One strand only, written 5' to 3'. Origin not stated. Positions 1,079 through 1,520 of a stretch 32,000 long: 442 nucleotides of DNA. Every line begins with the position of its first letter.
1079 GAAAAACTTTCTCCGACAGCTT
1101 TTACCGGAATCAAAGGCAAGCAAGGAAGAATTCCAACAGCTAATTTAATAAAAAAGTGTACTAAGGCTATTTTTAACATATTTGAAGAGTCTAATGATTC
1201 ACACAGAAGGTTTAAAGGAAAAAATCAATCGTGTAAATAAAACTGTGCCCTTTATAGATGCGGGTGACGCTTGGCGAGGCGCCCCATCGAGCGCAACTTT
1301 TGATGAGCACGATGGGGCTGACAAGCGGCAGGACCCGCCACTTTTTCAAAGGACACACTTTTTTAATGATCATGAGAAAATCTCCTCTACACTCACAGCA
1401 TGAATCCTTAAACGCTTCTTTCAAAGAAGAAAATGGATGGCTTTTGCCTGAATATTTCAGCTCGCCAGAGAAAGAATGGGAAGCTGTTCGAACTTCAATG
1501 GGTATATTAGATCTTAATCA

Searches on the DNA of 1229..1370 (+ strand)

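Call 8: search_rna_families(source=window, start=1230, end=1370, threshold=evalue, max_evalue=10, show_alignments=3)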
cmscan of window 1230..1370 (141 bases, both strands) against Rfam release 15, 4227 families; matches with E-value up to 10: 2.
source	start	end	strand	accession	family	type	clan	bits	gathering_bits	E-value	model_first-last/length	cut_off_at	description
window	1259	1284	+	RF00039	DicF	Gene; antisense;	-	19.7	48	0.022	1-52/52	no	DicF RNA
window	1268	1328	+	RF03726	mir-m21-1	Gene; miRNA;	-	12.2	84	9.8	1-74/74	no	mir-m21-1 microRNA precursor family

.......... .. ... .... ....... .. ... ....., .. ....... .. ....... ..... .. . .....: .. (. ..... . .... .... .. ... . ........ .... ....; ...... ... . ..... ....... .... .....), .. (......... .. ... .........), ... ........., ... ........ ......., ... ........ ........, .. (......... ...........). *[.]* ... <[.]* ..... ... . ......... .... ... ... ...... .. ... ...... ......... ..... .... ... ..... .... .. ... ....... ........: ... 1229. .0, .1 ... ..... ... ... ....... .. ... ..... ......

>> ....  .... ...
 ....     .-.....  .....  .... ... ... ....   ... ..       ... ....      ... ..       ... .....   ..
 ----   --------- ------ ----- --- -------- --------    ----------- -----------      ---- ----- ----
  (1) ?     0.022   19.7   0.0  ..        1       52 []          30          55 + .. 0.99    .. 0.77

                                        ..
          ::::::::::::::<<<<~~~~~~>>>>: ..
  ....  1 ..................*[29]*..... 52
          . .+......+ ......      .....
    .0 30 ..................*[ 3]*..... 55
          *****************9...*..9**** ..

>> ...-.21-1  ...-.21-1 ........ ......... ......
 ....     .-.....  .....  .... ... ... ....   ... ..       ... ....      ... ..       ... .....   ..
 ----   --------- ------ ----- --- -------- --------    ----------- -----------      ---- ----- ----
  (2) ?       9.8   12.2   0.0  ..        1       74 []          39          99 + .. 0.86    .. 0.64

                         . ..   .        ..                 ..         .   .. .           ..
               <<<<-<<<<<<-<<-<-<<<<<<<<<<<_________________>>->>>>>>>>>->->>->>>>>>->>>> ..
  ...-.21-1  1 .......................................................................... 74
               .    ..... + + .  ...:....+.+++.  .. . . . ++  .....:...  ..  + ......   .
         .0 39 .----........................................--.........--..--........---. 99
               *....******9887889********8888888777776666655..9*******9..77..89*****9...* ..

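Call 41: build_rna_model(alignment_id=A1)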
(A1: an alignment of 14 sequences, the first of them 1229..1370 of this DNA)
Model R1 built from alignment A1 (14 sequences, 149 columns); structure: RNAalifold consensus.
model positions 142; base pairs 26; branch points 0; effective number of sequences 1.88; information 0.59 bits per position. Calibrated on 0.2 Mb of random sequence (short: E-values are rough).
structure used (alignment columns):
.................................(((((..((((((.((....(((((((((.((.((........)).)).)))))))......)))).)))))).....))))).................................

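Call 42: search_with_rna_model(model_id=R1, sources=[window, L002, L003, L004, L006, L009, L010, L011, L013, L016, L017, L019, L021, L023, L024, L025], max_evalue=10)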
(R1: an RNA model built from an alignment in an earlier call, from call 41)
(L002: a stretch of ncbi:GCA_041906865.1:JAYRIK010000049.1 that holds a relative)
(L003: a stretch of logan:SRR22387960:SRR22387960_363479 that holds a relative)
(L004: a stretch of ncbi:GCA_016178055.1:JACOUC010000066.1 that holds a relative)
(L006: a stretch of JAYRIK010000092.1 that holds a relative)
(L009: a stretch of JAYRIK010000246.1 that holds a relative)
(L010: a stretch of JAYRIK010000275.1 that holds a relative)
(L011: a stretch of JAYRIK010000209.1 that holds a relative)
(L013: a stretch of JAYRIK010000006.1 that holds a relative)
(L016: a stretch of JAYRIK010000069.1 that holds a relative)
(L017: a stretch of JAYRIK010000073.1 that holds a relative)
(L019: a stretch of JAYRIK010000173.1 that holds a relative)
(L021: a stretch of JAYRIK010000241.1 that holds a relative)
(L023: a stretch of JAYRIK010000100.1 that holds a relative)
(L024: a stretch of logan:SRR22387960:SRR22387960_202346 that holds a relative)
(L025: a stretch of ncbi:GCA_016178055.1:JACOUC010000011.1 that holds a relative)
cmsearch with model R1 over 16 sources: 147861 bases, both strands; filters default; matches with E-value up to 10: 30.
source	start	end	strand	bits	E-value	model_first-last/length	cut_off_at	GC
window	1229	1370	+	151.2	4.5e-40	1-142/142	no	0.51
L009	1538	1679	-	150.3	8.2e-40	1-142/142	no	0.5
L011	4382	4523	+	145.5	2.1e-38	1-142/142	no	0.49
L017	535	676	-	144.7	3.6e-38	1-142/142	no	0.51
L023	1381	1524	-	144.5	4.1e-38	1-142/142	no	0.47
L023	4290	4432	-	143.9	6.2e-38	1-142/142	no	0.53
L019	1720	1861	+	143.2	9.8e-38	1-142/142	no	0.5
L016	328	470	+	141.9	2.4e-37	1-142/142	no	0.48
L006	1383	1525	-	140.7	5.2e-37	1-142/142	no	0.55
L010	594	736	-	138.7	1.9e-36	1-142/142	no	0.44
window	4096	4239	-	135.1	2.2e-35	1-142/142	no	0.54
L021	6373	6514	+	133.1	8.3e-35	1-142/142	no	0.54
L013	7408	7549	-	132.1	1.7e-34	1-142/142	no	0.47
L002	12728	12876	+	104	2.4e-26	1-142/142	no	0.5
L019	1718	1861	-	37.6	4.7e-07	1-142/142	no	0.49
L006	1383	1523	+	30.2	6.8e-05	1-142/142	no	0.54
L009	1538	1677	+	28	0.00029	1-142/142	no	0.5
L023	1379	1522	+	27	0.00055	1-142/142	no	0.48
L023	4288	4428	+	25.7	0.0013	1-142/142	no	0.54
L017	536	672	+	25.1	0.002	1-142/142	no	0.52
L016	328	469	-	23.3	0.0067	1-142/142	no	0.47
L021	6375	6513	-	22.3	0.013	1-142/142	no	0.55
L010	594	736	+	21.7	0.02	1-142/142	no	0.44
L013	7409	7546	+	21.3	0.025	1-142/142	no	0.48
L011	4384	4523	-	21.1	0.028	1-142/142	no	0.49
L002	12728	12876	-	14.7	2.2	1-142/142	no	0.5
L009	1293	1360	+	13.6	4.3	1-142/142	no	0.26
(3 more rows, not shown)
